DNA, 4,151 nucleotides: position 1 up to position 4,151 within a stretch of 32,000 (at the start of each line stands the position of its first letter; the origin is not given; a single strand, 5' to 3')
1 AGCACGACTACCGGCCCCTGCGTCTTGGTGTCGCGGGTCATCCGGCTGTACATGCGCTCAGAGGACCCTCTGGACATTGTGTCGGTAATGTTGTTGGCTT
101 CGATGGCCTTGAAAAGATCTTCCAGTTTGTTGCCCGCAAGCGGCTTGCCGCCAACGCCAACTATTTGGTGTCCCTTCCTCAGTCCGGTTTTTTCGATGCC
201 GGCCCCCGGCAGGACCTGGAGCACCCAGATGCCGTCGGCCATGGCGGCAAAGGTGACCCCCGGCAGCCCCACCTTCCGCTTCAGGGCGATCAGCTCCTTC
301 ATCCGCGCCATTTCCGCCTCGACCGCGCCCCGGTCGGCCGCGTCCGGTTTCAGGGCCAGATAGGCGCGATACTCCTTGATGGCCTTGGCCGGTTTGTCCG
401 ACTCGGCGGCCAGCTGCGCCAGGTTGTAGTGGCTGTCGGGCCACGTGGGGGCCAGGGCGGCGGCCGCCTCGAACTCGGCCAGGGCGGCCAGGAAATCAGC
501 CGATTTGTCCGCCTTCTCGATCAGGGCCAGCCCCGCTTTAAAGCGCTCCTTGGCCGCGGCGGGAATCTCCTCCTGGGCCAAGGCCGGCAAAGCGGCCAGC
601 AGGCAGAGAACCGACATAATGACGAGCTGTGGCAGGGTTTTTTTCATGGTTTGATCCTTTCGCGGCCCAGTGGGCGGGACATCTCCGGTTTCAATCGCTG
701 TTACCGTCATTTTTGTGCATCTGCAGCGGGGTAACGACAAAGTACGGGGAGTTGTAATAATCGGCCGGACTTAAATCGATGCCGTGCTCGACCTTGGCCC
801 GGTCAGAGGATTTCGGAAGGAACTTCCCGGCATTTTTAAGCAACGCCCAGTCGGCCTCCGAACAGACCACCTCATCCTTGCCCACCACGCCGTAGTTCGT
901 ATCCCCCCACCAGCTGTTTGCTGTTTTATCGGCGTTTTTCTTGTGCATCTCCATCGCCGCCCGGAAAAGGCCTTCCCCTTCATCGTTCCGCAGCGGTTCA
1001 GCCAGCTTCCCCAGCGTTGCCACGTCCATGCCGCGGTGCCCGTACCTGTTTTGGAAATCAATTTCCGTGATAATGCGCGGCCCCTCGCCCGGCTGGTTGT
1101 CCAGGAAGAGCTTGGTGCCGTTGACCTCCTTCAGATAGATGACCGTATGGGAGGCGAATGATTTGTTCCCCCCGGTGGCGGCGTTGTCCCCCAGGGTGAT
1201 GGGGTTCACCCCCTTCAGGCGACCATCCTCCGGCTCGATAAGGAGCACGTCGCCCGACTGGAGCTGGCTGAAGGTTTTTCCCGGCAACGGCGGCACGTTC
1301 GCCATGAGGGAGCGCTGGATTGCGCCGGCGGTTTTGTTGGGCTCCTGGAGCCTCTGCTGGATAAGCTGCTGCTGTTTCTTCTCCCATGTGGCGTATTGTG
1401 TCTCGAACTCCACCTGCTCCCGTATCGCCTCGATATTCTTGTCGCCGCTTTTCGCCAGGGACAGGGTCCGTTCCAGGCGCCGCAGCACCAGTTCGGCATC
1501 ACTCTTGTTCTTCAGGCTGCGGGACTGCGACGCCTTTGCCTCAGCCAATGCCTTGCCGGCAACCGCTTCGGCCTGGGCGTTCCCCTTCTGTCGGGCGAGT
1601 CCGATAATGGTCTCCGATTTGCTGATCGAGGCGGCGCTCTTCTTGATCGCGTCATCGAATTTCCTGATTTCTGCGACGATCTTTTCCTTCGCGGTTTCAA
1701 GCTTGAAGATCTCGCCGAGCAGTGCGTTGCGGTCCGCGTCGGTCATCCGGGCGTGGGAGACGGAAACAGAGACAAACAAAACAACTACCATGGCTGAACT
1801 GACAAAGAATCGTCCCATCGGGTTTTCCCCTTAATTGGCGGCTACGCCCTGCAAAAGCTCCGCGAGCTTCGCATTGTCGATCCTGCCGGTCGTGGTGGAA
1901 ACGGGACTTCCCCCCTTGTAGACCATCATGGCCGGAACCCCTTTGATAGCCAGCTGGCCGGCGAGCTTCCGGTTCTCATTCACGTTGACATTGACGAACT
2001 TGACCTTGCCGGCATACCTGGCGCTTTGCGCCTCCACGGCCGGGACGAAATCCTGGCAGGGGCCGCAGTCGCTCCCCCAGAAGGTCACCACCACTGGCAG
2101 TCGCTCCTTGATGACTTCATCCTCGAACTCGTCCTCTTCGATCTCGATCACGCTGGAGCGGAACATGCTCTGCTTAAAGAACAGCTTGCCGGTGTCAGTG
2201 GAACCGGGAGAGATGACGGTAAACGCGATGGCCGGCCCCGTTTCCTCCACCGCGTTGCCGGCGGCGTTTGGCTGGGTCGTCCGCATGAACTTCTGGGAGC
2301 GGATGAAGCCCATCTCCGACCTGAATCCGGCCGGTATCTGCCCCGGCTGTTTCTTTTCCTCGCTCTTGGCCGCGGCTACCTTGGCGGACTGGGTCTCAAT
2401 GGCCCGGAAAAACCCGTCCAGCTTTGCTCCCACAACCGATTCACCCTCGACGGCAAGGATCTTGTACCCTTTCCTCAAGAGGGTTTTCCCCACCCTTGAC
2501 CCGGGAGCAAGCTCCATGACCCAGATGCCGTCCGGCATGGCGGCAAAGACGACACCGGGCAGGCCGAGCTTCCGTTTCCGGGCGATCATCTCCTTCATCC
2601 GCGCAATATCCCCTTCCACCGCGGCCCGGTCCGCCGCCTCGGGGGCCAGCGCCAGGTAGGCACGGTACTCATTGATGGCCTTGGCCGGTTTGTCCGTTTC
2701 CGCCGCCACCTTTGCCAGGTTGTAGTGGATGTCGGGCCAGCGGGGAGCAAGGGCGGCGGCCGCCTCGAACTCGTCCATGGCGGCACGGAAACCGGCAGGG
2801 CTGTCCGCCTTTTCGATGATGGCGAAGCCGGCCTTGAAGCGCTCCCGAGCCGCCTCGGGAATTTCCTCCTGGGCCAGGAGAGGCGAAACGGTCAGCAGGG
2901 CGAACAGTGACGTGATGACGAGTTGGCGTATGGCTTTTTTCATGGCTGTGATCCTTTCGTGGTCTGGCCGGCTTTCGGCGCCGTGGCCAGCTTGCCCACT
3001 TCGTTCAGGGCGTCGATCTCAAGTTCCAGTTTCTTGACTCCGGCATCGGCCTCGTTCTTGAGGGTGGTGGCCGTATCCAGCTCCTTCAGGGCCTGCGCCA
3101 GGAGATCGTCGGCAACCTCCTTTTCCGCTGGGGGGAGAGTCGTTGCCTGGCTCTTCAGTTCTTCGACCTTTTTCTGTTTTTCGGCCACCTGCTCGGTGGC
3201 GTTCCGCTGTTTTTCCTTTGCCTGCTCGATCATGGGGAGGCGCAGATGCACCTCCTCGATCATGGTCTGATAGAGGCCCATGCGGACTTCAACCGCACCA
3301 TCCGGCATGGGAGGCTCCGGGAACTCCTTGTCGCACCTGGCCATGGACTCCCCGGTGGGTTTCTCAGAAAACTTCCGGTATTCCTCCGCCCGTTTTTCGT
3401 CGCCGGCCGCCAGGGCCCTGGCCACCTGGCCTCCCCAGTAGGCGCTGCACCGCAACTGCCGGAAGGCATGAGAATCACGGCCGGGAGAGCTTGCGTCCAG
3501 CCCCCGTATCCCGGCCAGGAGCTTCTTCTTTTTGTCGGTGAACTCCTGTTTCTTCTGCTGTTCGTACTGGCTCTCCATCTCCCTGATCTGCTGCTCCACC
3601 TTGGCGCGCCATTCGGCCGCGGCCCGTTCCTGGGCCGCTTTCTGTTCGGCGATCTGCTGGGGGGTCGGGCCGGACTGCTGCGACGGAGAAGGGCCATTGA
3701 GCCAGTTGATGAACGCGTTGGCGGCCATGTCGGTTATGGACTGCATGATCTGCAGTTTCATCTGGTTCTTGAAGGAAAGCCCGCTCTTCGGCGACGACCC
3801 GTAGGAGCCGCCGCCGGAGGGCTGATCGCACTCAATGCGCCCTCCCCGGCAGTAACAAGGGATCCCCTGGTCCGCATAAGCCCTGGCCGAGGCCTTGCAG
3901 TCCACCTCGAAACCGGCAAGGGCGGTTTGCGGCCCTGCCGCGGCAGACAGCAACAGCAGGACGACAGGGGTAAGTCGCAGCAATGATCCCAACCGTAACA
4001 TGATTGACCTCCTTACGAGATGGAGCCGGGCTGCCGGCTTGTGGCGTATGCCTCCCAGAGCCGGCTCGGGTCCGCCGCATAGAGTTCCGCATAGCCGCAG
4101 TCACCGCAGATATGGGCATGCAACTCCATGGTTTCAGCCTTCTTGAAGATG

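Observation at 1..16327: About 16 kb of translationally coupled genes encoding exported repeat/scaffold proteins plus two cytoplasmic maturation enzymes: candidate undescribed envelope system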

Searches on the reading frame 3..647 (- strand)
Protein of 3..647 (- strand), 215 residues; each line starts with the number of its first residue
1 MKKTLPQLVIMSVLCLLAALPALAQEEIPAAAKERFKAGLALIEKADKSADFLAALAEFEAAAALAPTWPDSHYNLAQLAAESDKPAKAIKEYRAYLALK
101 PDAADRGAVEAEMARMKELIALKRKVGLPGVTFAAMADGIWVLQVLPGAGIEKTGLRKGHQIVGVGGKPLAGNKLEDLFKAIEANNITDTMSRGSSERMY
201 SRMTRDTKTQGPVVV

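Call 6: search_protein_families(library=pfam, proteins=[window:3-647:-], max_evalue=0.1)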
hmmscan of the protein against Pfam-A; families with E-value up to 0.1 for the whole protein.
window:3-647:- (215 aa): 13 families
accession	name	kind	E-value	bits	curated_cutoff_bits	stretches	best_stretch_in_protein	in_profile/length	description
PF13371.12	TPR_9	-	1.2e-06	28.9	35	1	50-111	9-70/73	Tetratricopeptide repeat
PF00595.29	PDZ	-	5.2e-06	27.2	23.2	1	121-183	3-70/81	PDZ domain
PF07719.23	TPR_2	-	0.00085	19.7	27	1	71-102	2-33/34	Tetratricopeptide repeat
PF13432.12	TPR_16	-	0.0018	19.2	32.7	1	46-104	7-65/65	Tetratricopeptide repeat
PF13431.12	TPR_17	-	0.0036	17.9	24.4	1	59-90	2-33/34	Tetratricopeptide repeat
PF14559.12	TPR_19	-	0.0049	17.6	25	1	51-104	6-59/68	Tetratricopeptide repeat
PF13414.12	TPR_11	-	0.015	15.5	26.8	1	54-79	12-37/42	TPR repeat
PF13181.12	TPR_8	-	0.034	14.7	25.7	1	71-102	2-33/34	Tetratricopeptide repeat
PF17820.7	PDZ_6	-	0.048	13.9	27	1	152-184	12-42/54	PDZ domain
PF13428.12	TPR_14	-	0.054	14.7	23.5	1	71-104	2-35/44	Tetratricopeptide repeat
PF00515.34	TPR_1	-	0.057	13.7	27.8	1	71-102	2-33/34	Tetratricopeptide repeat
PF24575.1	TPR_Slam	-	0.065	14.1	35.2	0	73-104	50-81/104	Surface lipoprotein assembly modifier, N-terminal TPR repeats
PF13180.12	PDZ_2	-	0.082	13.6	27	0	130-190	4-62/80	PDZ domain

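Call 8: search_protein_families(library=ncbifam, proteins=[window:3-647:-], max_evalue=0.01)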
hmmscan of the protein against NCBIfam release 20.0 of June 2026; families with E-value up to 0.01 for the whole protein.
window:3-647:- (215 aa): 3 families
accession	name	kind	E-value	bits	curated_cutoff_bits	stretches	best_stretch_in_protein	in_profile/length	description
TIGR00225.1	prc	subfamily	0.00073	18.7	218.6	1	130-187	54-111/335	C-terminal processing peptidase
NF038257.2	exopoly_VpsP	subfamily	0.0028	17.3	125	1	44-93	92-141/213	VpsP family polysaccharide biosynthesis protein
TIGR02917.1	PEP_TPR_lipo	equivalog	0.0069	14.3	312.2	1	36-104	601-669/899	XrtA/PEP-CTERM system TPR-repeat protein PrsT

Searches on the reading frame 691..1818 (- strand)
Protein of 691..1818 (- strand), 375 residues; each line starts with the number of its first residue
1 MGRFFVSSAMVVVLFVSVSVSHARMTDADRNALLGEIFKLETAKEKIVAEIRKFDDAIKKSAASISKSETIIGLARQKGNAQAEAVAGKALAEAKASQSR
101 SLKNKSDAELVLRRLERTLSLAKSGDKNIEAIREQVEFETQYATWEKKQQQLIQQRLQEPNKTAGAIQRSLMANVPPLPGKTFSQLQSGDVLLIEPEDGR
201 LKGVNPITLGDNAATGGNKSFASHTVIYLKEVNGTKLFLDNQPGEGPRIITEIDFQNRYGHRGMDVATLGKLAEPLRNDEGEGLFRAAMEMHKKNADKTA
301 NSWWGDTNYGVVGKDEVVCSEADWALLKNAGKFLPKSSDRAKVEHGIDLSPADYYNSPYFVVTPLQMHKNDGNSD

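Call 4: search_protein_families(library=pfam, proteins=[window:691-1818:-], max_evalue=0.1)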
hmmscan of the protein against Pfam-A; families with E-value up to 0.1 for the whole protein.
window:691-1818:- (375 aa): 1 family
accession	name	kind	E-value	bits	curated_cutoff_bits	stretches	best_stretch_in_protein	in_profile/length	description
PF21680.2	GIDA_C_1st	-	0.06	14.5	24.7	0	90-150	31-96/96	tRNA modifying enzyme MnmG/GidA C-terminal helical domain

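Call 7: search_protein_families(library=ncbifam, proteins=[window:691-1818:-], max_evalue=0.01)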
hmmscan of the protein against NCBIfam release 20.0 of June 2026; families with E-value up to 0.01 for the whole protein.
window:691-1818:- (375 aa): 0 families

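Call 68: find_encoding_contigs(protein=window:691-1818:-, flank=10000, max_places=2)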
Protein window:691-1818:- (375 aa): no gene with exactly this product is on record in the collection.

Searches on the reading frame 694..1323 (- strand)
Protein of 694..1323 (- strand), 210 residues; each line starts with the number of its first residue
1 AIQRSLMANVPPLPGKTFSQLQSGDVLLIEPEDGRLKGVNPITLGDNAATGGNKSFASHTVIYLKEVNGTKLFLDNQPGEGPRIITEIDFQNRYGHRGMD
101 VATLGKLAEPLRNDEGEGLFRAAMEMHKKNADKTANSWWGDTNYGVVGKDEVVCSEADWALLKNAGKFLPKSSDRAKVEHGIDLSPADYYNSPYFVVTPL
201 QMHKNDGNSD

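Call 42: search_protein_families(library=pfam, proteins=[window:694-1323:-], max_evalue=10)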
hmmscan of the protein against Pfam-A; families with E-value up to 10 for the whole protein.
seq(210 aa): 0 families

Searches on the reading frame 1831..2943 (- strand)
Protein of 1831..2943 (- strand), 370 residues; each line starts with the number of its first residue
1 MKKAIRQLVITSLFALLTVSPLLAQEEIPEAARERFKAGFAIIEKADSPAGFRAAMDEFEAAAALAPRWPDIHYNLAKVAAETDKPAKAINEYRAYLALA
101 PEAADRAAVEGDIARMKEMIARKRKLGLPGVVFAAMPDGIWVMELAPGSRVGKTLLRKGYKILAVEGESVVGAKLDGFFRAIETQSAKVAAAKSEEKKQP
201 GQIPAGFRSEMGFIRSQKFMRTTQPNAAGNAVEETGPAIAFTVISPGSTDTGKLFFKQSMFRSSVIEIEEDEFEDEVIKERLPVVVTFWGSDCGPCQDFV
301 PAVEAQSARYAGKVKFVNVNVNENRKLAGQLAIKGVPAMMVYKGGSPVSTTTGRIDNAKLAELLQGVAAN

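Call 4: search_protein_families(library=pfam, proteins=[window:1831-2943:-], max_evalue=0.1)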
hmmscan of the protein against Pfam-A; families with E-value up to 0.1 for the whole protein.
window:1831-2943:- (370 aa): 12 families
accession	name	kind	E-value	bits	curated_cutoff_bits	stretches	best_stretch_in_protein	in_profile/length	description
PF00085.26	Thioredoxin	-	8e-22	77.6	23.5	1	265-364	2-101/103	Thioredoxin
PF13098.12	Thioredoxin_2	-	0.00012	22.9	27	1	279-364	3-104/104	Thioredoxin-like domain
PF13371.12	TPR_9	-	0.00019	21.8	35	1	55-110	14-69/73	Tetratricopeptide repeat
PF13905.12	Thioredoxin_8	-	0.00037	21.2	27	1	284-324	4-46/94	Thioredoxin-like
PF07719.23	TPR_2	-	0.001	19.5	27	1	70-102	1-33/34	Tetratricopeptide repeat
PF08534.16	Redoxin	-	0.001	19.3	26.6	1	283-344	30-94/148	Redoxin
PF04756.19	OST3_OST6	-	0.005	16.7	27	1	290-344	39-104/294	OST3 / OST6 family, transporter family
PF13728.12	TraF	-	0.0055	17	23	1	287-344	135-201/224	F plasmid transfer operon protein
PF14559.12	TPR_19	-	0.024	15.4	25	1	53-105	8-60/68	Tetratricopeptide repeat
PF01323.26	DSBA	-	0.043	14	25.6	0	317-364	148-190/191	DSBA-like thioredoxin domain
PF13462.12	Thioredoxin_4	-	0.053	14.2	23.2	0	284-329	16-66/165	Thioredoxin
PF13414.12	TPR_11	-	0.064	13.4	26.8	1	54-79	12-37/42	TPR repeat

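Call 7: search_protein_families(library=ncbifam, proteins=[window:1831-2943:-], max_evalue=0.01)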
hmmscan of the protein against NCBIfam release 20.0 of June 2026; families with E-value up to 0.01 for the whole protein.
window:1831-2943:- (370 aa): 11 families
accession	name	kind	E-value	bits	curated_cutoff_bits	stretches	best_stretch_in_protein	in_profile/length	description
NF047697.1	ThioredTrxAClost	equivalog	4.6e-23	81.4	140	1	266-353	2-89/105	thioredoxin TrxA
NF008229.0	PRK10996.1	equivalog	3.8e-21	75.3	125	1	257-364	29-135/141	thioredoxin TrxC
TIGR01068.1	thioredoxin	equivalog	9.4e-21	73.9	96.8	1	269-365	2-98/101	thioredoxin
NF006898.0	PRK09381.1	equivalog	2.5e-15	56.8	138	1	264-365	4-105/109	thioredoxin TrxA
TIGR01126.1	pdi_dom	equivalog_domain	2.8e-09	37.2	107.2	1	269-362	2-99/105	protein disulfide-isomerase domain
TIGR01130.1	ER_PDI_fam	subfamily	1.6e-07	31.3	344.25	1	264-362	2-102/476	protein disulfide-isomerase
NF002854.0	PRK03147.1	subfamily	1.1e-05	25.4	170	1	238-324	20-106/176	thiol-disulfide oxidoreductase ResA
NF033758.1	gliding_GltE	equivalog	0.00065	18.8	225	1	52-102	306-357/411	adventurous gliding motility TPR repeat lipoprotein GltE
NF038285.1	deiodinase_rel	hypoth_equivalog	0.0011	18.5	250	1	281-324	204-247/347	deiodinase family protein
NF008657.0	PRK11657.1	equivalog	0.0014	17.9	124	0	9-60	9-55/251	thiol:disulfide interchange protein DsbG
TIGR02740.1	TraF-like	hypoth_equivalog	0.0047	16.2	232.25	0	283-343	171-242/276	TraF-like protein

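Call 69: find_encoding_contigs(protein=window:1831-2943:-, flank=10000, max_places=2)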
Protein window:1831-2943:- (370 aa): 2 contigs read that carry it; 1 place shown.
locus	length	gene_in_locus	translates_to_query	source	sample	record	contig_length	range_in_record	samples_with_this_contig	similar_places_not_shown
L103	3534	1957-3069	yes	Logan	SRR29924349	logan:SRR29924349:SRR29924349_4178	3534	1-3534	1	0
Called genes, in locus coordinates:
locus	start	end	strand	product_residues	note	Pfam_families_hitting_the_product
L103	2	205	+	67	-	?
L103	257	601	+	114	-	-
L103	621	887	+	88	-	-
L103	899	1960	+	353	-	-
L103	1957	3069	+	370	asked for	PF00085:Thioredoxin, PF13098:Thioredoxin_2 (weak)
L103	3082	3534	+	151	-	?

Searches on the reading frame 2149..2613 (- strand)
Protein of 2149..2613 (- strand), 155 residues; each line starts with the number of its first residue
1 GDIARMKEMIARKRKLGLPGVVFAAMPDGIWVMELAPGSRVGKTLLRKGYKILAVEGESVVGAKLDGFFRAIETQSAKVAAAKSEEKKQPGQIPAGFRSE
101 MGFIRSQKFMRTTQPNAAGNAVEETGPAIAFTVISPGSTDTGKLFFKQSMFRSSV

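Call 42: search_protein_families(library=pfam, proteins=[window:2149-2613:-], max_evalue=10)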
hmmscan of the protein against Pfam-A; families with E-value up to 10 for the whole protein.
seq(155 aa): 1 family
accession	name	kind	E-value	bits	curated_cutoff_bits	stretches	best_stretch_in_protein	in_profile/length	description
PF00595.29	PDZ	-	0.14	13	23.2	1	15-76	8-73/81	PDZ domain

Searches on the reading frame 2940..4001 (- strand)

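Call 4: search_protein_families(library=pfam, proteins=[window:2940-4001:-], max_evalue=0.1)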
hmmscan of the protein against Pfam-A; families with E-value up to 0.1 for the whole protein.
window:2940-4001:- (353 aa): 1 family
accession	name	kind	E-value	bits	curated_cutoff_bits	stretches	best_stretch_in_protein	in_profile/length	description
PF21329.2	CYP38_PsbQ-like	-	0.075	14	27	1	120-167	63-111/117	Peptidyl-prolyl cis-trans isomerase CYP38-like, PsbQ-like domain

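Call 7: search_protein_families(library=ncbifam, proteins=[window:2940-4001:-], max_evalue=0.01)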
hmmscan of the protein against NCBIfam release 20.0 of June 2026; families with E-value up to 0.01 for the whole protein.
window:2940-4001:- (353 aa): 0 families
